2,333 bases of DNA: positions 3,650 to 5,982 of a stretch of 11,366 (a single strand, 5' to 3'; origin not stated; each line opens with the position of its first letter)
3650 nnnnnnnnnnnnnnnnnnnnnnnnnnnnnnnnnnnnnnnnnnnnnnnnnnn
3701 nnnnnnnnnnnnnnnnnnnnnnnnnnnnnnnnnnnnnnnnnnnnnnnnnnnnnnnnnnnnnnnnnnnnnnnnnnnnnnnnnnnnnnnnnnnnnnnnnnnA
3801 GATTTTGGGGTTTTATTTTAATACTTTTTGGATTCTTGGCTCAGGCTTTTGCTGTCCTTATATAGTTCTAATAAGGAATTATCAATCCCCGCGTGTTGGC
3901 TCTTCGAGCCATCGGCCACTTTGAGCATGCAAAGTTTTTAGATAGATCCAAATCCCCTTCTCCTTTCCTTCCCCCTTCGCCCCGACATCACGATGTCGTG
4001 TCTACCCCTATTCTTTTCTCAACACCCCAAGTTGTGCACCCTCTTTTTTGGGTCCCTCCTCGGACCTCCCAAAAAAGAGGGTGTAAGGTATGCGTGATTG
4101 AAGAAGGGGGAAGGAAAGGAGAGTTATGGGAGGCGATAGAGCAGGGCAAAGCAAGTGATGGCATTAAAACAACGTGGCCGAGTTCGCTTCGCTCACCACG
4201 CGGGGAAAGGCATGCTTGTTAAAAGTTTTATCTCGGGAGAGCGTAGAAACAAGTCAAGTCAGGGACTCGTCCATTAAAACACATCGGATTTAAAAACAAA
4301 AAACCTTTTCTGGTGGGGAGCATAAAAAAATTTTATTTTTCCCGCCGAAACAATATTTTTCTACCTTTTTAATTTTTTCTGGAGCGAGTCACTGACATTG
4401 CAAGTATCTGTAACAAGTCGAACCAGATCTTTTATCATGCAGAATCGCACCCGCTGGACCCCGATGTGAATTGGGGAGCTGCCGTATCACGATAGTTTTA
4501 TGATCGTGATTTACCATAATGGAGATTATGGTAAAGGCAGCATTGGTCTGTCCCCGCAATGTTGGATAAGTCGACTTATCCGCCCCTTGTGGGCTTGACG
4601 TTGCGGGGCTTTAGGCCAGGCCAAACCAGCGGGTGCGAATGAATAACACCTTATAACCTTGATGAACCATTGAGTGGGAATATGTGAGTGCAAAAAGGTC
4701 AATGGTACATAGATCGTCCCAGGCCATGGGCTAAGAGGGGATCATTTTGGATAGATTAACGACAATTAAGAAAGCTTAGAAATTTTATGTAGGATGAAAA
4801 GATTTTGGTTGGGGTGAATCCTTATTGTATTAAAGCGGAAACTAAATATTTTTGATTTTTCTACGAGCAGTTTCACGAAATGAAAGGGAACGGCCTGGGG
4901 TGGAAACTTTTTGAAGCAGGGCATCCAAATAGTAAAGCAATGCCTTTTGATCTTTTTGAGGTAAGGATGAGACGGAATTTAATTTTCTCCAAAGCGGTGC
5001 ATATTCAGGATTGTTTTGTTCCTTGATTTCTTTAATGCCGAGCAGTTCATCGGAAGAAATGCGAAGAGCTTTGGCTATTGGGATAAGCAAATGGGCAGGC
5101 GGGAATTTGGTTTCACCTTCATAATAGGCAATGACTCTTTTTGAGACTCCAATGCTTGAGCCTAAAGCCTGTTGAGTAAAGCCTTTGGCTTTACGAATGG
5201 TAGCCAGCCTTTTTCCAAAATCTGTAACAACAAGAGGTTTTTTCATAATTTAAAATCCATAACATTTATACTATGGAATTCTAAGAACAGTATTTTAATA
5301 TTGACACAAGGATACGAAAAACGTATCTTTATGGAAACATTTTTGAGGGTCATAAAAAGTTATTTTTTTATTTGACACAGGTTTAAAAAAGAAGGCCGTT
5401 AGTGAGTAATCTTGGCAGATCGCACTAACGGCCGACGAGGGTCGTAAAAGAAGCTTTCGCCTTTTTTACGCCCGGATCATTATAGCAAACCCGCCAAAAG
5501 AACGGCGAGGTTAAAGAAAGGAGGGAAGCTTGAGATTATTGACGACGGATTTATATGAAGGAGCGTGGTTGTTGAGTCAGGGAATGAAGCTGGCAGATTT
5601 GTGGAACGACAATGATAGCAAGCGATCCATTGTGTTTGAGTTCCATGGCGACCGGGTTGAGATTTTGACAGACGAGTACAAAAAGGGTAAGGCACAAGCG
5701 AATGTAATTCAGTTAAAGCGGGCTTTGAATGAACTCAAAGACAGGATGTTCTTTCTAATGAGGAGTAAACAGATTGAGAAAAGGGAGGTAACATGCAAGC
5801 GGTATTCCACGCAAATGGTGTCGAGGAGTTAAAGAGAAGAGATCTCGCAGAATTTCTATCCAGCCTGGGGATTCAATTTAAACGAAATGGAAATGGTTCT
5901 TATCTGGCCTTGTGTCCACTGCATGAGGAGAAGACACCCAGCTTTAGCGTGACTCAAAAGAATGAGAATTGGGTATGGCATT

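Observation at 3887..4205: Domain A of a roughly 1-kb gene-free block: three nested long-range helices including a 20-bp all-pyrimidine/all-purine stem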

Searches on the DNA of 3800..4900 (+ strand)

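Call 8: search_dna_similar(query=window:3800-4900:+, collection=plasmids, mode=distant)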
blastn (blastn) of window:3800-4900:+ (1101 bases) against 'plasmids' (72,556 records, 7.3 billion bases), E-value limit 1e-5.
No match.

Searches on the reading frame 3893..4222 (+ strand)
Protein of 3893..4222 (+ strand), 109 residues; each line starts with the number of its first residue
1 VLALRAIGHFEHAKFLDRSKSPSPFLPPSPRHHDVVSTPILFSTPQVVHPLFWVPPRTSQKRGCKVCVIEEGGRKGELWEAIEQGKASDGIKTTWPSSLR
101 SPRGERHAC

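Call 100: search_protein_families(library=pfam, proteins=[window:3893-4222:+], max_evalue=1)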
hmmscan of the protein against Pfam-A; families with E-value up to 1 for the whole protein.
window:3893-4222:+ (109 aa): 0 families

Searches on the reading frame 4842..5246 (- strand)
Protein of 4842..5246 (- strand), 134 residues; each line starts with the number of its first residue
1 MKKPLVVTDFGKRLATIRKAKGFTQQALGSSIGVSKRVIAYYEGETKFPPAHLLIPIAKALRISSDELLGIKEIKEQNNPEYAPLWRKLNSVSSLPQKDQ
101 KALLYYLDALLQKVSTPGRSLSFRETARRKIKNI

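Call 9: search_protein_families(library=pfam, proteins=[window:4842-5246:-], max_evalue=0.01)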
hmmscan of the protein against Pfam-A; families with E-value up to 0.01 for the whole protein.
window:4842-5246:- (134 aa): 4 families
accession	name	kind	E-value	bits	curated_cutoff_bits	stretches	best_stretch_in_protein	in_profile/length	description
PF12844.13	HTH_19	-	7.7e-08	32.6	30.2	1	11-69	1-59/64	Helix-turn-helix domain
PF13560.12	HTH_31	-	4.9e-07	30.4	27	1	9-67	1-60/64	Helix-turn-helix domain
PF01381.28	HTH_3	-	5.4e-07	30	23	1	15-68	2-55/55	Helix-turn-helix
PF07022.19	Phage_CI_repr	-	0.0023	18.7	22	1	17-70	6-59/65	Bacteriophage CI repressor helix-turn-helix domain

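Call 35: find_homologous_proteins(query=window:4842-5246:-, max_evalue=0.00001)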
Query window:4842-5246:- (134 aa): 273 proteins with E <= 0.00001 among 296 candidates; the best 120 are listed.
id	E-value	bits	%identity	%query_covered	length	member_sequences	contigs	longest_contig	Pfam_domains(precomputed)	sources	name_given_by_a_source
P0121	1.8e-79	282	100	100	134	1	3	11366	PF12844.14,PF01381.29,PF13560.13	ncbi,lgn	-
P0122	3.7e-61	223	77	100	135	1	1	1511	PF13560.13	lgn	-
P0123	2.5e-60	220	76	100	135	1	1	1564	PF12844.14,PF01381.29,PF13560.13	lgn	-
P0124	1.7e-57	211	71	100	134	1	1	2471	PF12844.14,PF01381.29,PF13560.13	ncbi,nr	ncbi:MAG: helix-turn-helix transcriptional regulator [Chlamydiae bacterium]|nr:helix-turn-helix tran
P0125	6.0e-51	190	67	98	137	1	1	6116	PF12844.14,PF01381.29,PF13560.13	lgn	-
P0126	7.5e-49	183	65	99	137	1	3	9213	PF12844.14,PF01381.29,PF13560.13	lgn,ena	-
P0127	2.9e-42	162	65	84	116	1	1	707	PF12844.14,PF01381.29,PF13560.13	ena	-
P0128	3.5e-42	162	66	84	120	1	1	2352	PF12844.14,PF01381.29,PF13560.13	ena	-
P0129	1.1e-41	160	65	84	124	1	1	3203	PF12844.14,PF01381.29,PF13560.13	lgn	-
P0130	1.6e-41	159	65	84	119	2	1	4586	PF12844.14,PF01381.29,PF13560.13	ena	-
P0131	2.6e-41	159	61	90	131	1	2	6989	PF12844.14,PF01381.29,PF13560.13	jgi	jgi:transcriptional regulator with XRE-family HTH domain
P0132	3.0e-41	159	65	84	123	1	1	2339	PF12844.14,PF01381.29,PF13560.13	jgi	jgi:transcriptional regulator with XRE-family HTH domain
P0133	3.1e-41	158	62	88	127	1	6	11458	PF12844.14,PF01381.29,PF13560.13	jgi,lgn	jgi:transcriptional regulator with XRE-family HTH domain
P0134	3.2e-41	158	61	90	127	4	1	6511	PF12844.14,PF01381.29,PF13560.13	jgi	jgi:transcriptional regulator with XRE-family HTH domain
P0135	3.5e-41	158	62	88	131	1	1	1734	PF12844.14,PF01381.29,PF13560.13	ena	-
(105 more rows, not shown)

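Call 36: find_encoding_contigs(protein=P0126, flank=10000, max_places=6)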
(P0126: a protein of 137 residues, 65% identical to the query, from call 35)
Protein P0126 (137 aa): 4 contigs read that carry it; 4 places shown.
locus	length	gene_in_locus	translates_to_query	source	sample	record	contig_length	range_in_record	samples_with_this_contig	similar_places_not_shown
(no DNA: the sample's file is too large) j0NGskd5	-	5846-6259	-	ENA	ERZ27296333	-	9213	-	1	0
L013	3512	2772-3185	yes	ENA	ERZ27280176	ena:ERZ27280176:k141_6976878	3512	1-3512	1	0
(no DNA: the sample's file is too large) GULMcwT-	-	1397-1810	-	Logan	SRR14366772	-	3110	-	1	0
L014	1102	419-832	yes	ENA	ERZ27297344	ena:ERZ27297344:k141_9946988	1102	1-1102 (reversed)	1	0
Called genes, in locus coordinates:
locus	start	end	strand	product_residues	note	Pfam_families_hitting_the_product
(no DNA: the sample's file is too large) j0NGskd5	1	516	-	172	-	?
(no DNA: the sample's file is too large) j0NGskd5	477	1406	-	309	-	PF02899:Phage_int_SAM_1 (weak), PF13495:Phage_int_SAM_4 (faint), PF00589:Phage_integrase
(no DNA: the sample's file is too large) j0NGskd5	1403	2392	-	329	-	PF02899:Phage_int_SAM_1 (weak), PF13495:Phage_int_SAM_4 (faint), PF00589:Phage_integrase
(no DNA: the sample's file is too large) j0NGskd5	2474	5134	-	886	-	PF01807:Zn_ribbon_DnaG, PF08275:DNAG_N, PF13155:Toprim_2, PF13362:Toprim_3, PF13662:Toprim_4, PF27228:MTBMA_p00010_2nd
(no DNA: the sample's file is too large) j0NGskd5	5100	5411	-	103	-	-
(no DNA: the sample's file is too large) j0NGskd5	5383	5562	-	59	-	-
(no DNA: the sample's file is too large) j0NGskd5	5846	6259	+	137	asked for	PF13560:HTH_31, PF12844:HTH_19 (weak), PF01381:HTH_3 (weak)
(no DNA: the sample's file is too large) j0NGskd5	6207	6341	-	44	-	-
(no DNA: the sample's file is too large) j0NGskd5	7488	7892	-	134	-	PF25023:TEN_YD-shell (faint), PF05593:RHS_repeat (faint)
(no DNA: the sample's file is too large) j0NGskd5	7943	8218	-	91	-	-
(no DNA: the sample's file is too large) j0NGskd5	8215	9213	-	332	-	?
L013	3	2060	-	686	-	?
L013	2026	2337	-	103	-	-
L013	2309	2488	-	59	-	-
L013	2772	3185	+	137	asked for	PF13560:HTH_31, PF12844:HTH_19 (weak), PF01381:HTH_3 (weak)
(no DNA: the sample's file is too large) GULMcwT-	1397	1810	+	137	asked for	PF13560:HTH_31, PF12844:HTH_19 (weak), PF01381:HTH_3 (weak)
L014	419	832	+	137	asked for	PF13560:HTH_31, PF12844:HTH_19 (weak), PF01381:HTH_3 (weak)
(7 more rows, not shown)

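Call 37: find_encoding_contigs(protein=P0125, flank=10000, max_places=4)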
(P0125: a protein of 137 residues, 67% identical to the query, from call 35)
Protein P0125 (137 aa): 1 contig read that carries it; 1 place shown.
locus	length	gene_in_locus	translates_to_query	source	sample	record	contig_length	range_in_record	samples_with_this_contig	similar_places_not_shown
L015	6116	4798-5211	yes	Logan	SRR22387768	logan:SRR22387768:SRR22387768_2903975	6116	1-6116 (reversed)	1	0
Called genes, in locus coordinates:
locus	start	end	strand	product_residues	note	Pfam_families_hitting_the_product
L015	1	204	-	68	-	?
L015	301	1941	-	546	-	PF00589:Phage_integrase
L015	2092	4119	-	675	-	PF01807:Zn_ribbon_DnaG, PF27228:MTBMA_p00010_2nd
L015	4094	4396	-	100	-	-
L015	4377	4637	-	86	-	-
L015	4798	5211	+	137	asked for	PF13560:HTH_31, PF12844:HTH_19, PF01381:HTH_3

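Call 38: find_encoding_contigs(protein=P0124, flank=10000, max_places=4)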
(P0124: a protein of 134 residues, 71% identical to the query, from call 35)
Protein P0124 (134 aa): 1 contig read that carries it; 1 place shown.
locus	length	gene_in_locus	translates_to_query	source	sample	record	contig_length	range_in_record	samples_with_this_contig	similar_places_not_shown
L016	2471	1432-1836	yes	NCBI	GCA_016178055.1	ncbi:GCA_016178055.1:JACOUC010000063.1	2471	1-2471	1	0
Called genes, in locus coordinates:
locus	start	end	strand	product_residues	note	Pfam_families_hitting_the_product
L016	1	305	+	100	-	?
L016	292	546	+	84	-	-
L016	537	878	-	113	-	PF20586:DUF6788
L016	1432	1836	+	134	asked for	PF13560:HTH_31, PF12844:HTH_19 (weak), PF01381:HTH_3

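Call 40: find_encoding_contigs(protein=P0122, flank=10000, max_places=4)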
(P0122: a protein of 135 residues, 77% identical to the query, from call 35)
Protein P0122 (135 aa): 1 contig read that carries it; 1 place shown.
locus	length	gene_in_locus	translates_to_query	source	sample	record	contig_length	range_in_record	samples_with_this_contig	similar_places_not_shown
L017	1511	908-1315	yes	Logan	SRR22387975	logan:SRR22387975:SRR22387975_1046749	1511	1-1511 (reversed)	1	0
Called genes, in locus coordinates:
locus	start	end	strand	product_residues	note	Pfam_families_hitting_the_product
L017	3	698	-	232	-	?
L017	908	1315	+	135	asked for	PF13560:HTH_31 (weak)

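Call 41: find_encoding_contigs(protein=P0123, flank=10000, max_places=4)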
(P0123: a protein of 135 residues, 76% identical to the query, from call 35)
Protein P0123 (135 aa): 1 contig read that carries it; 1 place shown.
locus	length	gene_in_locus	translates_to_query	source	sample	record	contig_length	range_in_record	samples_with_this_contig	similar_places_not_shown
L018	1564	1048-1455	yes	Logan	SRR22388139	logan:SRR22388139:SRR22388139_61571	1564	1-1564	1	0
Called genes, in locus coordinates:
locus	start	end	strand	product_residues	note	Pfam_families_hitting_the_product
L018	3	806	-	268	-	?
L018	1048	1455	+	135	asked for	PF12844:HTH_19 (weak), PF13560:HTH_31, PF01381:HTH_3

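Call 42: find_encoding_contigs(protein=P0121, flank=10000, max_places=6)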
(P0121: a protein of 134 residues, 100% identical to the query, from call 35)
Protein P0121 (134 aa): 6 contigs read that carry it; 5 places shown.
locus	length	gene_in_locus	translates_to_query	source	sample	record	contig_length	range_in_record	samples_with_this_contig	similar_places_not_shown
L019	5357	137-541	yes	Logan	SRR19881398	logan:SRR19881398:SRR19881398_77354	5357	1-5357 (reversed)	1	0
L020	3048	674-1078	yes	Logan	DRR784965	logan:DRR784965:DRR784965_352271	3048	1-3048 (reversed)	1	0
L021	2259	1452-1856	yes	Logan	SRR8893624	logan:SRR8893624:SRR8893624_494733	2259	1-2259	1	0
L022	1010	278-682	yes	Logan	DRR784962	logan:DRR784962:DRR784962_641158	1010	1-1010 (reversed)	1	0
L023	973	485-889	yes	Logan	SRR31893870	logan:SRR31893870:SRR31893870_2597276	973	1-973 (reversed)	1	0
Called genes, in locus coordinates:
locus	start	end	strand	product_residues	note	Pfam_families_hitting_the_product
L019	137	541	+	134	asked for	PF13560:HTH_31 (weak), PF12844:HTH_19, PF01381:HTH_3 (weak)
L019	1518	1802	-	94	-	-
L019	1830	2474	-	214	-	-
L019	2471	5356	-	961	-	?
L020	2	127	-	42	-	?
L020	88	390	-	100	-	-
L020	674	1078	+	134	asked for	PF13560:HTH_31 (weak), PF12844:HTH_19, PF01381:HTH_3 (weak)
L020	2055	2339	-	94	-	-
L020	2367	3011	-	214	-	-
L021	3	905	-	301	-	?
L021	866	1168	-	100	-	-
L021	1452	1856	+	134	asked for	PF13560:HTH_31 (weak), PF12844:HTH_19, PF01381:HTH_3 (weak)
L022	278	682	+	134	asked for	PF13560:HTH_31 (weak), PF12844:HTH_19, PF01381:HTH_3 (weak)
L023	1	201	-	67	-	?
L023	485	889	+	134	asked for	PF13560:HTH_31 (weak), PF12844:HTH_19, PF01381:HTH_3 (weak)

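Call 68: search_protein_families(library=ncbifam, proteins=[window:4842-5246:-], max_evalue=0.001)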
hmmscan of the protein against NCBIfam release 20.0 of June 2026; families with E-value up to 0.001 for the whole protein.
window:4842-5246:- (134 aa): 7 families
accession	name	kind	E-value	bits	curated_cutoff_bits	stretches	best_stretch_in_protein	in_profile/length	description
NF041951.1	phage_RstR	subfamily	1.4e-19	70.3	80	1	9-114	2-103/108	RstR family transcriptional repressor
NF006015.0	PRK08154.1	subfamily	4.7e-07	29.3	204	1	6-85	27-103/314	anaerobic benzoate catabolism transcriptional regulator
NF047948.1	male_kill_WMK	equivalog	2.1e-06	27.4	300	1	8-94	161-247/300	WO male-killing family protein Wmk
NF007257.0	PRK09706.1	subfamily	5.3e-06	26.3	101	1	10-81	6-77/135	transcriptional repressor DicA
TIGR03070.1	couple_hipB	subfamily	8.4e-06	25.6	71.65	1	9-43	2-36/58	type II toxin-antitoxin system Y4mF family antitoxin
TIGR00270.2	TIGR00270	equivalog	8.9e-05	22.3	110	1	6-64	72-130/159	multiprotein bridging factor aMBF1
NF052239.1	antitox_spr1629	equivalog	0.00014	21.1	335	1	10-115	3-109/377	spr1629 family repressor/antitoxin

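Call 73: find_encoding_contigs(protein=P0130, flank=10000, max_places=4)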
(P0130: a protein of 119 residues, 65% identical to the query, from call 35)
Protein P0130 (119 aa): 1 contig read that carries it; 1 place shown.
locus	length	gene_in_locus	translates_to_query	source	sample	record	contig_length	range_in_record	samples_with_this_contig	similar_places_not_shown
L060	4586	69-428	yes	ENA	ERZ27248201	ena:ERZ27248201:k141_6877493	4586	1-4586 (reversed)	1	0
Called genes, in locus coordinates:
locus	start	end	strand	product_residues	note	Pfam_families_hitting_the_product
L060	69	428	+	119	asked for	PF12844:HTH_19, PF13560:HTH_31, PF01381:HTH_3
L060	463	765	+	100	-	-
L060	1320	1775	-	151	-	-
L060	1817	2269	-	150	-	-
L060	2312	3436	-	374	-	-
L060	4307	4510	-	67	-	-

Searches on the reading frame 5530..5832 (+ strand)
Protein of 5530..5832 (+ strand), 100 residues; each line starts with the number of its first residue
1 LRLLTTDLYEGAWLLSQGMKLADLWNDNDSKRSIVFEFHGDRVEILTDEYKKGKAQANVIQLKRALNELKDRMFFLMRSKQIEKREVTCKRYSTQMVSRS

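Call 9: search_protein_families(library=pfam, proteins=[window:5530-5832:+], max_evalue=0.01)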
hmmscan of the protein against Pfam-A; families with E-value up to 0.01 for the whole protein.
window:5530-5832:+ (100 aa): 1 family
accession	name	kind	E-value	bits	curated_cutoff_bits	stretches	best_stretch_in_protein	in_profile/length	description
PF18903.5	DUF5659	-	0.0024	18.1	23.6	1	6-74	7-74/75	Domain of unknown function (DUF5659)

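Call 68: search_protein_families(library=ncbifam, proteins=[window:5530-5832:+], max_evalue=0.001)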
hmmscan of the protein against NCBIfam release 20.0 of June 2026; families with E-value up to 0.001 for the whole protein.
window:5530-5832:+ (100 aa): 0 families
